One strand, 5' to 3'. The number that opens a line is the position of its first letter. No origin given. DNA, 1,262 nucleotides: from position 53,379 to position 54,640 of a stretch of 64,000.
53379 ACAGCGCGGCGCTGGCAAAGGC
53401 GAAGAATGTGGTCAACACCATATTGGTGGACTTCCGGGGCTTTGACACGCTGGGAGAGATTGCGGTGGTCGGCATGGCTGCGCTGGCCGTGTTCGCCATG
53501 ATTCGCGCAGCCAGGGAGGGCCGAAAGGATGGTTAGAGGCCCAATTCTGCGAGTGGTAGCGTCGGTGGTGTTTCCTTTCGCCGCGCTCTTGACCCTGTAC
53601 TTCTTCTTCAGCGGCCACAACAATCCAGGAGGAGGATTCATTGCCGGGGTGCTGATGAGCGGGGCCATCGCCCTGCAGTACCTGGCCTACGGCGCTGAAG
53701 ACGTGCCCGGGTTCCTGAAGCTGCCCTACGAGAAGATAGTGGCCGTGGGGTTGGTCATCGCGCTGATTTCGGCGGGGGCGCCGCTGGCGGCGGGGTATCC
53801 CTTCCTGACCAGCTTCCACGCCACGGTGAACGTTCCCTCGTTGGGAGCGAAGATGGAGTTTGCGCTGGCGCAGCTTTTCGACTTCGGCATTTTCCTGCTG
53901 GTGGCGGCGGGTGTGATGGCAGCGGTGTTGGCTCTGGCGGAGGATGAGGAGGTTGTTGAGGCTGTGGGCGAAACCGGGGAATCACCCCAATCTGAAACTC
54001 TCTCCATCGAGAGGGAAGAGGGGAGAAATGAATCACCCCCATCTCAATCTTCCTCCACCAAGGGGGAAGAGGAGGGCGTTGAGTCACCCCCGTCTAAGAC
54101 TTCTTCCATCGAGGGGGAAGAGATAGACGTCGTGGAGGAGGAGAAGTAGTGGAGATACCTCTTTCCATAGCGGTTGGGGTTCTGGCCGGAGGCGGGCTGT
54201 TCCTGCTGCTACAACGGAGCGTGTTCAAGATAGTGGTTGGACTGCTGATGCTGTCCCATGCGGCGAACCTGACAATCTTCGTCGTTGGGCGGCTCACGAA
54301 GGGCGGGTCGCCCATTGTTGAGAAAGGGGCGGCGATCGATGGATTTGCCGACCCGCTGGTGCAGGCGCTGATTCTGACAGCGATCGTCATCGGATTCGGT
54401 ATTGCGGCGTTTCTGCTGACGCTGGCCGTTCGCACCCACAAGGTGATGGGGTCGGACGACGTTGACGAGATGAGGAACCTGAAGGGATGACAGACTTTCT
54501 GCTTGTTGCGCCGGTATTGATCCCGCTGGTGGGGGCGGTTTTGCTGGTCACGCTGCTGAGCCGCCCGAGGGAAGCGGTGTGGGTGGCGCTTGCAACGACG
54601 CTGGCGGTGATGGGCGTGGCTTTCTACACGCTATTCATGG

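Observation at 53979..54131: The intergenic repeat unit is present as three in-frame 51-nt tandem copies forming the C-terminus of MrpB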

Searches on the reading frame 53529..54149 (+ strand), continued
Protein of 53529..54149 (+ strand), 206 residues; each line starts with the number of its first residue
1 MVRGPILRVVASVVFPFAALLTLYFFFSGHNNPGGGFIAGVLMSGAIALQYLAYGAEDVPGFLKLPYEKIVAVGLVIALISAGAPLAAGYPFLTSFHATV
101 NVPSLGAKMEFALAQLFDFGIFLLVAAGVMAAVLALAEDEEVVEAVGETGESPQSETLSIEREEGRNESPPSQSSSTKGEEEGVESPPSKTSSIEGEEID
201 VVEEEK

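Call 51: find_encoding_contigs(protein=P0019, flank=1500, max_places=2)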
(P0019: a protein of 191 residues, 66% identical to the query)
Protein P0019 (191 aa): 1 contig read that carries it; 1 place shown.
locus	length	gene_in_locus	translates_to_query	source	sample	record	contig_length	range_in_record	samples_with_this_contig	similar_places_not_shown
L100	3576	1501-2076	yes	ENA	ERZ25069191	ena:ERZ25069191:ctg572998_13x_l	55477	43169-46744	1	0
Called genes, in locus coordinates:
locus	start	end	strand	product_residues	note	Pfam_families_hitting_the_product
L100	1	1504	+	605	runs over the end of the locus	PF00361:Proton_antipo_M, PF13244:MbhD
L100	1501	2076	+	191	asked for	PF04039:MnhB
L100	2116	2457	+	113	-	PF00420:Oxidored_q2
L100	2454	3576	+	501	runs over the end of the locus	PF00361:Proton_antipo_M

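Call 54: search_solved_structures(query=window:53529-54146:+, max_evalue=0.001, show_alignments=1)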
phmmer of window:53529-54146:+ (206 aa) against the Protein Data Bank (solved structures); distinct sequences matched with E-value up to 0.001: 5.
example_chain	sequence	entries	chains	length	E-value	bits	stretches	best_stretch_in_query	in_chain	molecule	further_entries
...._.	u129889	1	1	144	8e-23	84.5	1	10-140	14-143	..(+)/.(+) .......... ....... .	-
6z16_B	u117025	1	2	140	1.5e-19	73.9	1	5-137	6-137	Multisubunit Na+/H+ antiporter, B subunit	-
7d3u_A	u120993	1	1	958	1.1e-13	54.7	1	4-142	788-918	Monovalent Na+/H+ antiporter subunit A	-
6u8y_E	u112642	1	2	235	1.9e-07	34.4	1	6-78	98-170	Monovalent cation/H+ antiporter subunit B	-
6cfw_F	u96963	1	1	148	5.4e-05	26.3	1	4-137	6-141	Monovalent cation/H+ antiporter subunit B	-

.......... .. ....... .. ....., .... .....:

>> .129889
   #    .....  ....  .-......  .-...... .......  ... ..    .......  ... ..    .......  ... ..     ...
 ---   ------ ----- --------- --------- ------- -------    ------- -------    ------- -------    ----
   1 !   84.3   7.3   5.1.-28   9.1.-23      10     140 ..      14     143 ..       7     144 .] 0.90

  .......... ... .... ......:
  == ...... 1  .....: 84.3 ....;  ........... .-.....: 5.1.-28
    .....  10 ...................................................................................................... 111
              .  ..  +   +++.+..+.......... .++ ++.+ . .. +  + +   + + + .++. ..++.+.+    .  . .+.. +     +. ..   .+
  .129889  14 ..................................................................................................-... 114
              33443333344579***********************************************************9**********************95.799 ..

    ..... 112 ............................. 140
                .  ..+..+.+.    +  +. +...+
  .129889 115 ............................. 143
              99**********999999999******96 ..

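Call 60: predict_structure(alignment_id=A1)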
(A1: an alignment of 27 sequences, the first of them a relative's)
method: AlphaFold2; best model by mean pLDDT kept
length: 206 residues; sequences in the alignment: 27
mean_pLDDT: 76.8   pTM: 0.56
mean pLDDT of the five models: 76.8, 74.5, 69.5, 68.4, 66.1
residues with pLDDT >= 90: 55; 70-90: 85; 50-70: 50; < 50: 16
segments of 3 or more residues with pLDDT < 50: 157-159, 165-169
pLDDT, mean of each block of 10 residues (from residue 1): 83 93 82 82 91 88 87 93 91 79 82 86 90 83 64 51 49 54 51 62 67
secondary structure, 60 per line:
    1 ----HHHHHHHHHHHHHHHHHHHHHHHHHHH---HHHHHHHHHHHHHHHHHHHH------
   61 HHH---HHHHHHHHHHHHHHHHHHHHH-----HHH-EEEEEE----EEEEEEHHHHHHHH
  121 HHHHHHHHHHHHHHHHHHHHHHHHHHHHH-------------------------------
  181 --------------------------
elements in order: H5-31 H35-54 H67-87 E97-102 E107-112 H113-149

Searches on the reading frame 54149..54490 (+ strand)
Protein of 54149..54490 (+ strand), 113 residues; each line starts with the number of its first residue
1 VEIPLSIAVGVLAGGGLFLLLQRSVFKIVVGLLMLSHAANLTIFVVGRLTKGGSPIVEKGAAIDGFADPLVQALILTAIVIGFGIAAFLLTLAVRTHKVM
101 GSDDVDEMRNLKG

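Call 9: search_protein_families(library=pfam, proteins=[window:54149-54490:+], max_evalue=0.01)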
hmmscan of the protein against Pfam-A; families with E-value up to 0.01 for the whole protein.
window:54149-54490:+ (113 aa): 1 family
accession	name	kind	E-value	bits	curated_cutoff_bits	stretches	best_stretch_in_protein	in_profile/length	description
PF00420.29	Oxidored_q2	-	2e-22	79.2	26.1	1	5-113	2-95/95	NADH-ubiquinone/plastoquinone oxidoreductase chain 4L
